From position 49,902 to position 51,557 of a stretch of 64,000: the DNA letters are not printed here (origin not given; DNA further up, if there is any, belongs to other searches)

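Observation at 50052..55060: Four-gene operon resembling a lipid-carrier-dependent periplasmic glycosylation system, with unusual parts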

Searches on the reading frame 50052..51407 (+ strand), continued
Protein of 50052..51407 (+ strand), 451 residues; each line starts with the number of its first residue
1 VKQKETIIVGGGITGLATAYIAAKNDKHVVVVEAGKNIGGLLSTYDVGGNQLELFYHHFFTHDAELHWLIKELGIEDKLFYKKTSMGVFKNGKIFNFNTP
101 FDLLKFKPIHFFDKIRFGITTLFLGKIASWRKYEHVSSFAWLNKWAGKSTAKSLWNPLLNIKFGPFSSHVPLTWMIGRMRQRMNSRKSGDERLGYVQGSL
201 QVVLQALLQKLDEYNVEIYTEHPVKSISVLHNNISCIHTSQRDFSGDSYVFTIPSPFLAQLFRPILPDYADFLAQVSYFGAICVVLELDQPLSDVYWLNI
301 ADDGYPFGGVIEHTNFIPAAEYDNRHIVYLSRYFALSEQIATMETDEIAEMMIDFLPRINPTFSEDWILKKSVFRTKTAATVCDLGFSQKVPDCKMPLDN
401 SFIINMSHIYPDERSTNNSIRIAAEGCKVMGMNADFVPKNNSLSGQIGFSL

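Call 77: search_protein_families(library=ncbifam, proteins=[L111:9491-10570:+, L111:10756-11835:+, L122:11327-12406:+, L147:7434-8834:+, L160:1474-2922:+, L147:9103-10536:+, L087:10318-11139:+, L097:10298-11116:+, L135:5645-6886:+, L088:11282-13030:+], max_evalue=0.001)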
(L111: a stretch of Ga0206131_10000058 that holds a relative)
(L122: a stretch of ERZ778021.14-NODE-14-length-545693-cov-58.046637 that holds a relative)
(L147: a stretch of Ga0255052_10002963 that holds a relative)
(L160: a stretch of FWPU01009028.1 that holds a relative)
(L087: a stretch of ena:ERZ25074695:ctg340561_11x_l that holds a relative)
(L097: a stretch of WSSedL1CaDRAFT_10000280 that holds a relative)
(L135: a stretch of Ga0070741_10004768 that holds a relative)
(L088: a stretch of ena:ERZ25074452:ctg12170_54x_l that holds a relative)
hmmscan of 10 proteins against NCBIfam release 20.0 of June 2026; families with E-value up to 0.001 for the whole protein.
L111:9491-10570:+ (359 aa): 1 family
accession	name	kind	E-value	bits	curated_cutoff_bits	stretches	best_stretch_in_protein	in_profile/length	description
NF052549.1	FAdesatDesBBac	equivalog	5.7e-09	35.7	500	1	50-353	38-311/340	Delta(10) desaturase DesB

L111:10756-11835:+ (359 aa): 1 family
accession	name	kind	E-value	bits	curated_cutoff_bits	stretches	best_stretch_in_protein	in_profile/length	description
NF052549.1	FAdesatDesBBac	equivalog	2.2e-05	23.9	500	1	42-331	30-293/340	Delta(10) desaturase DesB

L122:11327-12406:+ (359 aa): 8 families
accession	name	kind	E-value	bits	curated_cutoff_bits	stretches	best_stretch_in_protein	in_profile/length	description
NF001567.0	PRK00389.1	subfamily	7.5e-134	446.2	300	1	1-359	3-353/359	glycine cleavage system aminomethyltransferase GcvT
TIGR00528.1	gcvT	equivalog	4.9e-120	400.8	235.85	1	2-358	2-359/362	glycine cleavage system aminomethyltransferase GcvT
NF010093.0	PRK13579.1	equivalog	2.3e-88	296.5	459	1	1-358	9-363/371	glycine cleavage system aminomethyltransferase GcvT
NF053776.1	TmaoDeMthMsil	equivalog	1.2e-58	199.3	1100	1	2-358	386-753/763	trimethylamine N-oxide demethylase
TIGR01372.1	soxA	subfamily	1.9e-50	171.6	1164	1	32-357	646-985/996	sarcosine oxidase subunit alpha family protein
NF009133.0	PRK12486.1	equivalog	1.8e-46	158.7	410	1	25-357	37-367/369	dimethylsulfoniopropionate demethylase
NF047885.1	VanMgalDeMLigM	equivalog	1.4e-19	70.4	580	1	26-229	29-243/461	vanillate/3-O-methylgallate O-demethylase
NF047633.1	SyrngDmethDesA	equivalog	1.8e-16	59.7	800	1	24-228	28-241/453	syringate O-demethylase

L147:7434-8834:+ (466 aa): 30 families (the best 25 are shown)
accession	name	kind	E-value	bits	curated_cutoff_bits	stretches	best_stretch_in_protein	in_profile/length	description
TIGR03471.1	HpnJ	equivalog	4.1e-42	144.6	577.6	1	64-398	72-398/472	hopanoid biosynthesis associated radical SAM protein HpnJ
NF038361.1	rSAM_Sden_1168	equivalog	1.5e-40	139.3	575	1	15-393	82-479/560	Sden_1168 family B12-binding radical SAM P-methyltransferase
NF050148.1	rSAM_ApyD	equivalog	1.2e-38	132.9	750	1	55-387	69-393/645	RiPP biosynthesis radical SAM protein ApyD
TIGR04014.1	B12_SAM_MJ_0865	equivalog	6.8e-38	130.6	360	1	50-395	28-366/434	methyl-coenzyme M reductase glutamine C-methyltransferase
TIGR04013.1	B12_SAM_MJ_1487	hypoth_equivalog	2.3e-36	125.4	251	1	55-386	37-356/382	TIGR04013 family B12-binding domain/radical SAM domain-containing protein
TIGR02026.1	BchE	equivalog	4.6e-36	124.7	481.35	1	18-456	22-454/497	magnesium-protoporphyrin IX monomethyl ester anaerobic oxidative cyclase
TIGR04479.1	bcpD_PhpK_rSAM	subfamily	8.7e-36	123.3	600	1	11-385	65-429/504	PhpK family radical SAM P-methyltransferase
TIGR04072.2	rSAM_ladder_B12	equivalog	4.5e-30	104.7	360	1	16-395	16-380/443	lipid biosynthesis B12-binding/radical SAM protein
TIGR04385.1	B12_rSAM_cofa1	equivalog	3.2e-26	92.5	450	1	10-364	12-363/438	B12 lower ligand biosynthesis radical SAM protein BzaD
NF033712.0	B12_rSAM_KedN5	subfamily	5.4e-26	91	700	1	16-354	15-359/624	KedN5 family methylcobalamin-dependent radical SAM C-methyltransferase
TIGR03975.1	rSAM_ocin_1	subfamily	2.7e-24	85.6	281.85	1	53-364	121-429/606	RiPP maturation radical SAM C-methyltransferase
TIGR04367.1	HpnR_B12_rSAM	equivalog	3.6e-21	75.3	650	1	17-337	21-325/490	hopanoid C-3 methylase HpnR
TIGR04295.1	B12_rSAM_oligo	hypoth_equivalog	1.4e-20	73.4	400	1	17-317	24-313/422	TIGR04295 family B12-binding domain-containing radical SAM protein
TIGR04190.1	B12_SAM_Ta0216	equivalog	4.4e-20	71.8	500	1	17-365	36-394/554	TIGR04190 family B12-binding domain/radical SAM domain protein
NF033070.1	rSAM_AprD4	equivalog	5.4e-19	68.4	500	1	197-394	200-397/456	AprD4 family radical SAM diol-dehydratase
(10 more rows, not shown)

L160:1474-2922:+ (482 aa): 29 families (the best 25 are shown)
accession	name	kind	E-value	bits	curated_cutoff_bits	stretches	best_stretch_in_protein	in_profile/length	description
NF038361.1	rSAM_Sden_1168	equivalog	3.2e-41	141.5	575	1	16-393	83-479/560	Sden_1168 family B12-binding radical SAM P-methyltransferase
TIGR03471.1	HpnJ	equivalog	1.3e-39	136.4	577.6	1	58-434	68-436/472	hopanoid biosynthesis associated radical SAM protein HpnJ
NF050148.1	rSAM_ApyD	equivalog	2.4e-38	132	750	1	56-389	70-395/645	RiPP biosynthesis radical SAM protein ApyD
TIGR04014.1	B12_SAM_MJ_0865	equivalog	4.2e-36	124.7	360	1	50-396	28-367/434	methyl-coenzyme M reductase glutamine C-methyltransferase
TIGR02026.1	BchE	equivalog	5.5e-36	124.5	481.35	1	18-448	22-446/497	magnesium-protoporphyrin IX monomethyl ester anaerobic oxidative cyclase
TIGR04013.1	B12_SAM_MJ_1487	hypoth_equivalog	5e-34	117.8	251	1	52-385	34-355/382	TIGR04013 family B12-binding domain/radical SAM domain-containing protein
TIGR04479.1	bcpD_PhpK_rSAM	subfamily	8.7e-31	106.8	600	1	13-385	67-429/504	PhpK family radical SAM P-methyltransferase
TIGR04072.2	rSAM_ladder_B12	equivalog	4.4e-29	101.4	360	1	16-395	16-380/443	lipid biosynthesis B12-binding/radical SAM protein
NF033712.0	B12_rSAM_KedN5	subfamily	1.4e-22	79.7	700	1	17-354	16-359/624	KedN5 family methylcobalamin-dependent radical SAM C-methyltransferase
TIGR04385.1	B12_rSAM_cofa1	equivalog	3e-22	79.4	450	1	9-364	11-363/438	B12 lower ligand biosynthesis radical SAM protein BzaD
TIGR03975.1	rSAM_ocin_1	subfamily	3.2e-21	75.5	281.85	1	53-364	121-429/606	RiPP maturation radical SAM C-methyltransferase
TIGR04190.1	B12_SAM_Ta0216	equivalog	7.8e-20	70.9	500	1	16-365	35-394/554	TIGR04190 family B12-binding domain/radical SAM domain protein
NF033070.1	rSAM_AprD4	equivalog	9.8e-19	67.6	500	1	196-394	199-397/456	AprD4 family radical SAM diol-dehydratase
NF045585.1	rSAM_slr0320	equivalog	1.1e-17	63.8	775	1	198-359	240-403/511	photosystem II high light acclimation radical SAM protein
TIGR04367.1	HpnR_B12_rSAM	equivalog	3.4e-17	62.2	650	1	18-339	22-327/490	hopanoid C-3 methylase HpnR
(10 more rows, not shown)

L147:9103-10536:+ (477 aa): 69 families (the best 25 are shown)
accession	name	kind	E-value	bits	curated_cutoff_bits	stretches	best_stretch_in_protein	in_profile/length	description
NF053554.1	prodigi_MAP_PigE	equivalog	1.3e-69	235.5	850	2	20-414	377-763/837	prodigiosin MAP biosynthesis aminotransferase PigE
NF008570.0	PRK11522.1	equivalog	1.5e-65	221.6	612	1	21-377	42-399/464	putrescine aminotransferase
TIGR00707.1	argD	subfamily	9.1e-61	205.8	410.05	1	47-388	12-340/381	acetylornithine/succinylornithine family transaminase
NF005993.0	PRK08117.1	subfamily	1.6e-59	201.7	574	1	49-459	30-428/433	aspartate aminotransferase family protein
NF002325.0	PRK01278.1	subfamily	6.4e-57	193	372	1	49-389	18-347/395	acetylornithine transaminase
NF002874.0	PRK03244.1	equivalog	2.2e-56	191.3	457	1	30-384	11-347/399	acetylornithine transaminase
TIGR03246.1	arg_catab_astC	subfamily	1.9e-52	178.6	609.95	1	38-390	11-351/397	acetylornithine/succinylornithine family transaminase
TIGR03372.1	putres_am_tran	equivalog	3.7e-51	174.4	658.65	1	24-377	33-387/442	putrescine aminotransferase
TIGR00508.1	bioA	equivalog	5.7e-51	173.4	405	1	49-383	18-367/419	adenosylmethionine--8-amino-7-oxononanoate transaminase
NF003468.0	PRK05093.1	subfamily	7.1e-51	173.2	522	1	37-389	16-356/405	acetylornithine/succinyldiaminopimelate transaminase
NF004426.0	PRK05769.1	equivalog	1.3e-48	165.9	552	1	46-381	38-382/441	acetyl ornithine aminotransferase family protein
NF004718.0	PRK06062.1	subfamily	2.6e-48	164.7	472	1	47-460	41-448/454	hypothetical protein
NF009047.0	PRK12381.1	subfamily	4.9e-48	163.9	630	1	38-389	15-354/406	bifunctional succinylornithine transaminase/acetylornithine transaminase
NF004624.0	PRK05964.1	equivalog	2.9e-47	161.2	494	1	47-379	29-369/427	adenosylmethionine--8-amino-7-oxononanoate transaminase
NF002797.0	PRK02936.1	equivalog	1e-46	159.5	496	1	49-389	16-338/385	acetylornithine transaminase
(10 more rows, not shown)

L087:10318-11139:+ (273 aa): 19 families
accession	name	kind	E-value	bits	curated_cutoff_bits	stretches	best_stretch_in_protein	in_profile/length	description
NF001243.0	PRK00216.1-4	equivalog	4.9e-07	29.3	235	1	101-233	105-228/237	demethylmenaquinone methyltransferase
TIGR01983.1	UbiG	equivalog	5.4e-07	29.1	102.95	1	95-153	100-157/228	bifunctional 2-polyprenyl-6-hydroxyphenol methylase/3-demethylubiquinol 3-O-methyltransferase UbiG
NF041536.1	ArsM_DUF2284_UU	exception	7.7e-07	27.8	575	1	83-148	118-181/459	arsenite methyltransferase/DUF2284 domain selenoprotein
NF001240.0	PRK00216.1-1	equivalog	2.9e-06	26.5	378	1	100-186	121-204/251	bifunctional demethylmenaquinone methyltransferase/2-methoxy-6-polyprenyl-1,4-benzoquinol methylase UbiE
TIGR02072.1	BioC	equivalog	3.4e-06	27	184.95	1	68-147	39-132/244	malonyl-ACP O-methyltransferase BioC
NF041537.1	ArsM_AhpD_UU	exception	3.7e-06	26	510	1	83-148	118-181/345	arsenite methyltransferase/AhpD domain selenoprotein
TIGR01934.1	MenG_MenH_UbiE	subfamily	4.2e-06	26.2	158.35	1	94-151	90-145/223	ubiquinone/menaquinone biosynthesis methyltransferase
NF045667.1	MTase_DVU1556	equivalog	4.3e-06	26.3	155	1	100-149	72-121/213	DVU_1556 family methyltransferase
NF001241.0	PRK00216.1-2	equivalog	6.8e-06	25.9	327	1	101-151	101-151/231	demethylmenaquinone methyltransferase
NF045823.1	PthPhpthDimycoMt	equivalog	7e-06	25.4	300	1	100-149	119-168/256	phthiotriol/phenolphthiotriol dimycocerosates methyltransferase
NF045825.1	FAmtase_mtf2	equivalog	9.6e-06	25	400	1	100-150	111-161/248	fatty-acid O-methyltransferase Mtf2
NF052510.1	methyltran_MpqE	exception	1.4e-05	24.6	335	1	101-232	105-228/234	methyl-plastoquinone biosynthesis methyltransferase MpqE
TIGR02752.1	MenG_heptapren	equivalog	1.6e-05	24.5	419.85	1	101-232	103-225/231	demethylmenaquinone methyltransferase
TIGR04345.1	ovoA_Cterm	equivalog_domain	4.5e-05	23.1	170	1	100-148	122-170/242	putative 4-mercaptohistidine N1-methyltransferase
NF043040.1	corrin_prot_MT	hypoth_equivalog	4.6e-05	23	180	1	93-161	91-163/216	corrinoid protein-associated methyltransferase CpaM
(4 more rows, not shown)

L097:10298-11116:+ (272 aa): 14 families
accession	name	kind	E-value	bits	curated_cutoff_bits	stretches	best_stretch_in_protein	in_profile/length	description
NF045667.1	MTase_DVU1556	equivalog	2.5e-07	30.4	155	1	65-146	28-122/213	DVU_1556 family methyltransferase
TIGR02072.1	BioC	equivalog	6.3e-06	26.2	184.95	1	64-143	39-132/244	malonyl-ACP O-methyltransferase BioC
TIGR01983.1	UbiG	equivalog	8.2e-06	25.3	102.95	1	105-150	113-158/228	bifunctional 2-polyprenyl-6-hydroxyphenol methylase/3-demethylubiquinol 3-O-methyltransferase UbiG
NF045823.1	PthPhpthDimycoMt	equivalog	1.7e-05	24.1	300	1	95-145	118-168/256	phthiotriol/phenolphthiotriol dimycocerosates methyltransferase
NF041537.1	ArsM_AhpD_UU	exception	3e-05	23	510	1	80-144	119-181/345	arsenite methyltransferase/AhpD domain selenoprotein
NF008823.0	PRK11873.1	subfamily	8.6e-05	22.1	263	1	92-146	132-184/272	arsenite methyltransferase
TIGR01934.1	MenG_MenH_UbiE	subfamily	8.6e-05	21.9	158.35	1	89-147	89-145/223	ubiquinone/menaquinone biosynthesis methyltransferase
NF001240.0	PRK00216.1-1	equivalog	0.00011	21.3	378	1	94-179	119-201/251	bifunctional demethylmenaquinone methyltransferase/2-methoxy-6-polyprenyl-1,4-benzoquinol methylase UbiE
NF041536.1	ArsM_DUF2284_UU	exception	0.00011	20.7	575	1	79-144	118-181/459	arsenite methyltransferase/DUF2284 domain selenoprotein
TIGR04345.1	ovoA_Cterm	equivalog_domain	0.00013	21.6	170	1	95-144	121-170/242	putative 4-mercaptohistidine N1-methyltransferase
NF045825.1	FAmtase_mtf2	equivalog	0.00028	20.2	400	0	95-146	110-161/248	fatty-acid O-methyltransferase Mtf2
NF043040.1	corrin_prot_MT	hypoth_equivalog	0.00037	20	180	0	88-156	90-162/216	corrinoid protein-associated methyltransferase CpaM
NF001241.0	PRK00216.1-2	equivalog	0.00042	20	327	1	93-149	97-153/231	demethylmenaquinone methyltransferase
NF001244.0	PRK00216.1-5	equivalog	0.00097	18.5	216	0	89-147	101-157/236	bifunctional demethylmenaquinone methyltransferase/2-methoxy-6-polyprenyl-1,4-benzoquinol methylase UbiE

L135:5645-6886:+ (413 aa): 0 families

L088:11282-13030:+ (582 aa): 0 families

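Call 85: search_solved_structures(query=A2, max_evalue=1e-12, show_alignments=1)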
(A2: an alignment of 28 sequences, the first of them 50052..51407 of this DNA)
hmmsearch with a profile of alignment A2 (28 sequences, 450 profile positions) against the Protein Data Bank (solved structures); distinct sequences matched with E-value up to 1e-12: 2.
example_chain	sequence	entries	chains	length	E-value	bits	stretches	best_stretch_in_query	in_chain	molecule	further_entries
5mog_A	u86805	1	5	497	1.6e-16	63.6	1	6-379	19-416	Phytoene dehydrogenase, chloroplastic/chromoplastic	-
7eme_A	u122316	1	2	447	4.5e-13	52.3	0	3-81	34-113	NAD(P)/FAD-dependent oxidoreductase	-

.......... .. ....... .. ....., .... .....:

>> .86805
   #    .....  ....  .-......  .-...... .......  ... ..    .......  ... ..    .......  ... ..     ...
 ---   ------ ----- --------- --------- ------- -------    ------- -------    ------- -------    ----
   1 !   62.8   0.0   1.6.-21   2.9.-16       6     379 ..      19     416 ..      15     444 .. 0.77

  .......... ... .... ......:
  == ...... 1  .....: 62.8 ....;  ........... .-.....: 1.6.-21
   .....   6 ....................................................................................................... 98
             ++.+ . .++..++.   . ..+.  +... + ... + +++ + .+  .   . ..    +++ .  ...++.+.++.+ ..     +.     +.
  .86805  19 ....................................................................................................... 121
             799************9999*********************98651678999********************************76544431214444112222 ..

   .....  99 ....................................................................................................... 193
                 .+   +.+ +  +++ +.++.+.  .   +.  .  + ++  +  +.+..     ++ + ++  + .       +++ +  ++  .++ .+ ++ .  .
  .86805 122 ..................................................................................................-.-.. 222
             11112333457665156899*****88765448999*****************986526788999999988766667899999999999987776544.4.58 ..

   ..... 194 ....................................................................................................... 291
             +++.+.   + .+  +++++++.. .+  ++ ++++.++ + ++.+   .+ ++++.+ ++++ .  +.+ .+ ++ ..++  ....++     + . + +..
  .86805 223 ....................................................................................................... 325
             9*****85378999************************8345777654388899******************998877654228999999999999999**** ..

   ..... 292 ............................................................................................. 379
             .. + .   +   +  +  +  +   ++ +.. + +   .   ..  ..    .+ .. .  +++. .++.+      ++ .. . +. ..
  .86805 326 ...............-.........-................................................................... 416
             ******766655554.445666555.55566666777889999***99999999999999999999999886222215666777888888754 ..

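Call 86: search_protein_representatives(protein=window:50052-51407:+)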
Query: 451 residues. Proteins with E-value up to 0.001 (for the whole library): 3928; up to 1e-10: 2068; up to 1e-30: 913. The best 150 are listed.
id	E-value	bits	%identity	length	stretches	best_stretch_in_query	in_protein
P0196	1.4e-178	611.1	56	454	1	5-449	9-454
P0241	7.4e-135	466.9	47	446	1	5-449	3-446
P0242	1.5e-125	436.3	46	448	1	2-446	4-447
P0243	8.4e-123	427.2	44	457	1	6-449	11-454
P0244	1.9e-118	412.8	41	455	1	6-450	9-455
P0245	5.2e-117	408.1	42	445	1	1-446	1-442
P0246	3.1e-114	399.0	41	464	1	6-448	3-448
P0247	1.4e-113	396.8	42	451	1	6-450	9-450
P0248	3.1e-113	395.7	42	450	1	3-443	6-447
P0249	8.4e-109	381.1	40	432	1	7-449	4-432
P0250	4.0e-105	368.9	50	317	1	13-330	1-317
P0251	1.3e-104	367.2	45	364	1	86-449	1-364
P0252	6.7e-103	361.6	40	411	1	6-409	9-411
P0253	6.6e-101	355.0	40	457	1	2-446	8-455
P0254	3.3e-100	352.7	61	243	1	4-239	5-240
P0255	4.7e-92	325.8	38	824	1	3-426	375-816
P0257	1.5e-91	324.2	34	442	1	7-425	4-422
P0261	1.2e-85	304.7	34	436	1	8-430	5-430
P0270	4.4e-82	293.0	34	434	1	7-428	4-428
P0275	1.5e-81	291.2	34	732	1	4-429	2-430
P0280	1.9e-80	287.6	35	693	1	4-424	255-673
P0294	2.5e-76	274.0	35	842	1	15-428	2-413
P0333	1.0e-71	258.8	32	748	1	7-426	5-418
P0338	1.3e-70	255.2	33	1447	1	4-435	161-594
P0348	5.3e-70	253.2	33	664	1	7-420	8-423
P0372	5.4e-68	246.6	30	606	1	6-421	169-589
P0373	6.4e-68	246.3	31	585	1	6-423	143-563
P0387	1.4e-66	241.9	35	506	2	52-428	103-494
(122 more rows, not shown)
